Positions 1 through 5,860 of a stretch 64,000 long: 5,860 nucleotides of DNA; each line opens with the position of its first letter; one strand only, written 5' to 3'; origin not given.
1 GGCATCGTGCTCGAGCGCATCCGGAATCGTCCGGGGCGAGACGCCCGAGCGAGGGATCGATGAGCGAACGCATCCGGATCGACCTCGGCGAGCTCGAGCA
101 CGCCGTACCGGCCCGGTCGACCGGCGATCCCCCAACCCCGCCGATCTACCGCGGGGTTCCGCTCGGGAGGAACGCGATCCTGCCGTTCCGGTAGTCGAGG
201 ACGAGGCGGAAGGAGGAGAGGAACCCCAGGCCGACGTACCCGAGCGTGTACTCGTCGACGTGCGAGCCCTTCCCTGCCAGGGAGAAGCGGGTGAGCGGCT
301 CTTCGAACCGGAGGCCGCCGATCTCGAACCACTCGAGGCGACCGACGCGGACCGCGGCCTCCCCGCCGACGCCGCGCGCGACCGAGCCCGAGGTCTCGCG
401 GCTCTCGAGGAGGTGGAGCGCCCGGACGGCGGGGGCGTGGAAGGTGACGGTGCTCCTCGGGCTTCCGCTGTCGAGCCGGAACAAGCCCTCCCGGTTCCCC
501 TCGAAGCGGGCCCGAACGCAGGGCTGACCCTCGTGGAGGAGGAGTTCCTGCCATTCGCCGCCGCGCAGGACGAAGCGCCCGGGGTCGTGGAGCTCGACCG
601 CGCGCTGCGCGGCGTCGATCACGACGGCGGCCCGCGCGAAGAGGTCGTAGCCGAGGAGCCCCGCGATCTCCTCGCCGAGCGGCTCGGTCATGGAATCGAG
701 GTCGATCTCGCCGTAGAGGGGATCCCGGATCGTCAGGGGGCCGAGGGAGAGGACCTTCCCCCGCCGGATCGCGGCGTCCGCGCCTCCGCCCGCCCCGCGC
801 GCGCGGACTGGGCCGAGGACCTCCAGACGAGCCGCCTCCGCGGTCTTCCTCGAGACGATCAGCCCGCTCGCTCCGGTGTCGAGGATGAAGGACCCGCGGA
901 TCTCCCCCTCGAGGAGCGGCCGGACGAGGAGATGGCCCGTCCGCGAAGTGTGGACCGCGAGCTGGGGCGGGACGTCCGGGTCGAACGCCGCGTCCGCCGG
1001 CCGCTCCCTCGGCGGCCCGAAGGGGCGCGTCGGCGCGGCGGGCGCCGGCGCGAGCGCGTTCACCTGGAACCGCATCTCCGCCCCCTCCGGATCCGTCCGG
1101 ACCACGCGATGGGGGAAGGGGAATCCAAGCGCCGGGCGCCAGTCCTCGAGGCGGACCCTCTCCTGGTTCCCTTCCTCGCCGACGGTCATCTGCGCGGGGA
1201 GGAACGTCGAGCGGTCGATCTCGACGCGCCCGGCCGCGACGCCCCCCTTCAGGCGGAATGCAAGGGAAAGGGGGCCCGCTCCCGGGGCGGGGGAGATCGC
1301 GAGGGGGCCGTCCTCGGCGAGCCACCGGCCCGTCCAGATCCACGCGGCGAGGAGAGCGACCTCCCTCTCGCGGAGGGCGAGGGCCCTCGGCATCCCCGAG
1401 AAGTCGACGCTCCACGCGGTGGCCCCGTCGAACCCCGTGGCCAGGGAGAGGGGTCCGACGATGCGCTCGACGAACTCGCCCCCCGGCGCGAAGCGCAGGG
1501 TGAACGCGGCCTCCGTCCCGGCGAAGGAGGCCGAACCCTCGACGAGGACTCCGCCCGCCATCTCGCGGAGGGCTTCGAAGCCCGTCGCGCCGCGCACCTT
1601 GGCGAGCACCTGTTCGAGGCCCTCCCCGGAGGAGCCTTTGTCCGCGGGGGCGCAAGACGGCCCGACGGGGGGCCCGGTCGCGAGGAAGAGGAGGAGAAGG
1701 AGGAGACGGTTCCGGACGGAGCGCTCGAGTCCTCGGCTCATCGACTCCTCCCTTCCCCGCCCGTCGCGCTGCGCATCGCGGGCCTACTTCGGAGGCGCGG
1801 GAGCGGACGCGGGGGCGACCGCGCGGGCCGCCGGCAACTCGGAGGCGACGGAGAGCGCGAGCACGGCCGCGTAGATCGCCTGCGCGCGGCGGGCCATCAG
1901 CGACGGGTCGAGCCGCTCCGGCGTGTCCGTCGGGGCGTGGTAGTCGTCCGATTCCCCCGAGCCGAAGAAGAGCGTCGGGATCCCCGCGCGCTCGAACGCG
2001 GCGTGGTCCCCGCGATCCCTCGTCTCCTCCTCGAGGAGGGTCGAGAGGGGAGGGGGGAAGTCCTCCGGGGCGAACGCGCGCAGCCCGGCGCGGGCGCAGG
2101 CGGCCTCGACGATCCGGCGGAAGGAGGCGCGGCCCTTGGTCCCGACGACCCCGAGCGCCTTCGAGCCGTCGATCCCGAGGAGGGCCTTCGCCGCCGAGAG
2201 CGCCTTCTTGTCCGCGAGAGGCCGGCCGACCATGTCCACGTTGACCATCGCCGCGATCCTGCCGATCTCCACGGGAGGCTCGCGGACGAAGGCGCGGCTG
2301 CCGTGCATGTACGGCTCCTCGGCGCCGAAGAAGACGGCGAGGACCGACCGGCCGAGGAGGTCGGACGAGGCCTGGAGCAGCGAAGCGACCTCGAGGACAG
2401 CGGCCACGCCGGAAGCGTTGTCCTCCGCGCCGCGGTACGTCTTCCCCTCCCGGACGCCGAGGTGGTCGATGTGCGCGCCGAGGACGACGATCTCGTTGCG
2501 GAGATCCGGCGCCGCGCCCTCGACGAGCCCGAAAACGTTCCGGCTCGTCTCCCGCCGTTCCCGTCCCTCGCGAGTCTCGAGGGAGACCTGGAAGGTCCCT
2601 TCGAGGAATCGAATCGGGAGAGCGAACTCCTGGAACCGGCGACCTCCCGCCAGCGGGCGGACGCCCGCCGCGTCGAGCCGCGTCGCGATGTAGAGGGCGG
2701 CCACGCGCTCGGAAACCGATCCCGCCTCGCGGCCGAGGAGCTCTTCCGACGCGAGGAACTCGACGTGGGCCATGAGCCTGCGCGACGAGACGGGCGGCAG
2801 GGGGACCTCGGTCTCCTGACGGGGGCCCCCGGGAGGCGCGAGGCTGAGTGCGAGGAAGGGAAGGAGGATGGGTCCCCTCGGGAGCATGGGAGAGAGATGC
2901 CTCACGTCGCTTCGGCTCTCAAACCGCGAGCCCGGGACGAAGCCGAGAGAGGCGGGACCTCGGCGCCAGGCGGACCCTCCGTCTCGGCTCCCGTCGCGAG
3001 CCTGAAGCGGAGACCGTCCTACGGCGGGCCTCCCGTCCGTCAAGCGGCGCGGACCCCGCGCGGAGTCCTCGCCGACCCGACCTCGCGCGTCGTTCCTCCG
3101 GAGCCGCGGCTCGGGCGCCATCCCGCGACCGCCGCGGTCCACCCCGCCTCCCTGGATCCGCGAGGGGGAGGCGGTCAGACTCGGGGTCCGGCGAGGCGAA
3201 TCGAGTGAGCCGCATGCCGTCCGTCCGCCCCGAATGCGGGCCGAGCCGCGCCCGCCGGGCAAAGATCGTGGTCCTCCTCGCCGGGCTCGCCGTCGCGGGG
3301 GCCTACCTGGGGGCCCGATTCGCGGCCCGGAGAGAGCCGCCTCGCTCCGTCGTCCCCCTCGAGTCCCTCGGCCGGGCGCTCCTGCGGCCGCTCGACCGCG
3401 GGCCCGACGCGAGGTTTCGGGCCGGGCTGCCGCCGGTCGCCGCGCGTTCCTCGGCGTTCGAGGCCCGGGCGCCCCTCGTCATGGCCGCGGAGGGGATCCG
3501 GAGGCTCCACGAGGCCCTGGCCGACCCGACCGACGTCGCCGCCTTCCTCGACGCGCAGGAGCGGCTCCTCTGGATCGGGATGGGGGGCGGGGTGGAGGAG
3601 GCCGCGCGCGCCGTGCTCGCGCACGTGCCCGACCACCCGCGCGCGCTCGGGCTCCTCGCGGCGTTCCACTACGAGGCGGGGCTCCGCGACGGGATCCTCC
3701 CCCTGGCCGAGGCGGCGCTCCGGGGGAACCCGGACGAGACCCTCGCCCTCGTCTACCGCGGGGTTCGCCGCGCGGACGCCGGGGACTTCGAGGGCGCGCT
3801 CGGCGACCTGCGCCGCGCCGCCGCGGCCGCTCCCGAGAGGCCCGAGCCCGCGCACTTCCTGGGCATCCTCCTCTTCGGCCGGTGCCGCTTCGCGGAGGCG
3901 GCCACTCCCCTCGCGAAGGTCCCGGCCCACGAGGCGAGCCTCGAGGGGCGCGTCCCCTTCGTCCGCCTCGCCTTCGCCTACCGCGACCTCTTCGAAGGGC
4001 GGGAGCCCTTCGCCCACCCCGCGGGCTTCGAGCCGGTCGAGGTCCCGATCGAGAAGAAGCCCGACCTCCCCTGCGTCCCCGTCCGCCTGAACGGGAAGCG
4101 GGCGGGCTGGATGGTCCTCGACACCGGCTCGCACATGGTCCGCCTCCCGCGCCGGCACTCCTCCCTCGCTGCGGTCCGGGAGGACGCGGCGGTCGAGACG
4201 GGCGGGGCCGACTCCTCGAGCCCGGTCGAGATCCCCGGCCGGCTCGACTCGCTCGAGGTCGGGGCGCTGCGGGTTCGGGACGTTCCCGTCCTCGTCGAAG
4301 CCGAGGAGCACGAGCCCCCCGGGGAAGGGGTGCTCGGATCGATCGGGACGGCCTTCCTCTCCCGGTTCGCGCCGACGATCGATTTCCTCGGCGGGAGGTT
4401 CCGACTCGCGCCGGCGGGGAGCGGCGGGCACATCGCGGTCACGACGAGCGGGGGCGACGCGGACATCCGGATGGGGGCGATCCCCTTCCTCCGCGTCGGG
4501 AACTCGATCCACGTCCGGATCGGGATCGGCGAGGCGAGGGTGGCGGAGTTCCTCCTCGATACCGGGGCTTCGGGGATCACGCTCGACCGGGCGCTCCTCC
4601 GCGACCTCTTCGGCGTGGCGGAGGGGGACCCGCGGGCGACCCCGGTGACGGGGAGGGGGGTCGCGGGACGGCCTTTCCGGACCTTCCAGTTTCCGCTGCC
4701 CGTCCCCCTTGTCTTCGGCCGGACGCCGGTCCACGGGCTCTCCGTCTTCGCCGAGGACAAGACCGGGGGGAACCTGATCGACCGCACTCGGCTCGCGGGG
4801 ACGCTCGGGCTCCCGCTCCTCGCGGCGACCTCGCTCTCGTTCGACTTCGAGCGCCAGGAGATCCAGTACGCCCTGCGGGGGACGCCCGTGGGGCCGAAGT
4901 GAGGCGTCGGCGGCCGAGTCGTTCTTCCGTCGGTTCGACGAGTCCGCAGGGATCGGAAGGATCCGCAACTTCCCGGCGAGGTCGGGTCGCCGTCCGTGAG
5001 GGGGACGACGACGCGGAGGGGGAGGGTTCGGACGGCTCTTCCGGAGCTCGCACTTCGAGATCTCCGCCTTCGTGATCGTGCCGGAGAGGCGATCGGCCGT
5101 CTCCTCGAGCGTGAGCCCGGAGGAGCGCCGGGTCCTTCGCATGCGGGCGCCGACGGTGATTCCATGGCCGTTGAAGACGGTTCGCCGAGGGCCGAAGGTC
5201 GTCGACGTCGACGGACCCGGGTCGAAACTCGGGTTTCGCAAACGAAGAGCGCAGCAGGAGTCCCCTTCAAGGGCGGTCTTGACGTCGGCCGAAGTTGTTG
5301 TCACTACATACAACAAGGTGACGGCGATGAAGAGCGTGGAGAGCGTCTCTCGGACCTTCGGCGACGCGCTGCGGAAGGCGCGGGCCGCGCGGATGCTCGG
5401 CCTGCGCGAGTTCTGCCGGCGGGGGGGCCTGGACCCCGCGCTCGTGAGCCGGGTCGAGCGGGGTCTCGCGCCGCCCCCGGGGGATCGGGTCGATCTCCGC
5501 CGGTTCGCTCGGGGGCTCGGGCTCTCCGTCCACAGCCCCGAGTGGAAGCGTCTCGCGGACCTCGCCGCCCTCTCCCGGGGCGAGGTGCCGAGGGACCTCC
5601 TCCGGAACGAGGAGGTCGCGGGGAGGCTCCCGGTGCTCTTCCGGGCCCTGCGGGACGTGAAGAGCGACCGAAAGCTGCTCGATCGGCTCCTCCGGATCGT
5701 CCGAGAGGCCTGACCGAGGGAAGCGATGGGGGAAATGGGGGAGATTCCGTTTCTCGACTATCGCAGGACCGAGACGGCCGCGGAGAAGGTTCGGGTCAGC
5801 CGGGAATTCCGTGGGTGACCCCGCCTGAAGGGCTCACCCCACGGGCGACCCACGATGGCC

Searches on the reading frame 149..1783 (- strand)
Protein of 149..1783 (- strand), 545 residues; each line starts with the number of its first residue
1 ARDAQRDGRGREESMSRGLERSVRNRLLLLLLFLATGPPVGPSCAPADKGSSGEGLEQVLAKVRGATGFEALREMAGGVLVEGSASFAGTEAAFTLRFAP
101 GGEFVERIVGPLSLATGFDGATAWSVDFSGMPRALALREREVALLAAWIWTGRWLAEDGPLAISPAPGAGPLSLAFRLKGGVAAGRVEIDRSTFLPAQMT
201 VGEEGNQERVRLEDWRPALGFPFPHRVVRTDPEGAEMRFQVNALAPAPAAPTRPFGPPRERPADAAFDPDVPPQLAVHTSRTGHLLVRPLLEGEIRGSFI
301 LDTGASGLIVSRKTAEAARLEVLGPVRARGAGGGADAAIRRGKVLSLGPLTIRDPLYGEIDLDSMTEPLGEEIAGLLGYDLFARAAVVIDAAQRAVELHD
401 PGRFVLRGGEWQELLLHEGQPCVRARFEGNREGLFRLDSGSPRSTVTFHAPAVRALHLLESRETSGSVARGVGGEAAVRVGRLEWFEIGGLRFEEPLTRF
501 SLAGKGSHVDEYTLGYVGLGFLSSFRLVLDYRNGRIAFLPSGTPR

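Call 46: search_protein_families(library=pfam, proteins=[window:149-1783:-], max_evalue=0.001)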
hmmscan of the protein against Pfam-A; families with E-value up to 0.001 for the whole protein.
window:149-1783:- (545 aa): 2 families
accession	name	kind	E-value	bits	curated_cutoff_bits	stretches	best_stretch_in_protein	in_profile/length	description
PF13650.11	Asp_protease_2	-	3.8e-18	66.4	24.3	2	293-381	7-90/90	Aspartyl protease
PF13975.11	gag-asp_proteas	-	7.6e-08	33.3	28.2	1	298-355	11-71/92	gag-polyprotein putative aspartyl protease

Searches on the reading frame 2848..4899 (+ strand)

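Call 46: search_protein_families(library=pfam, proteins=[window:2848-4899:+], max_evalue=0.001)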
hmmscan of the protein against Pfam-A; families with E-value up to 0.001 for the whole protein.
window:2848-4899:+ (684 aa): 3 families
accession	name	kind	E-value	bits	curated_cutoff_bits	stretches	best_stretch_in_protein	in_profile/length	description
PF13650.11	Asp_protease_2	-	1.6e-15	58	24.3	1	410-497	1-87/90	Aspartyl protease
PF13975.11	gag-asp_proteas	-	9.6e-10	39.4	28.2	1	410-497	1-86/92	gag-polyprotein putative aspartyl protease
PF14559.12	TPR_19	-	3.8e-06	27.6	25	1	310-362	3-55/68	Tetratricopeptide repeat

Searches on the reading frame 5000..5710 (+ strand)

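Call 46: search_protein_families(library=pfam, proteins=[window:5000-5710:+], max_evalue=0.001)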
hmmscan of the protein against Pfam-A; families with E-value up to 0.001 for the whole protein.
window:5000-5710:+ (237 aa): 1 family
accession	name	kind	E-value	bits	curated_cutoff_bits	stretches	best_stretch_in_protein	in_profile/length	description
PF13560.12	HTH_31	-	2.6e-07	31.3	27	1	120-177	2-58/64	Helix-turn-helix domain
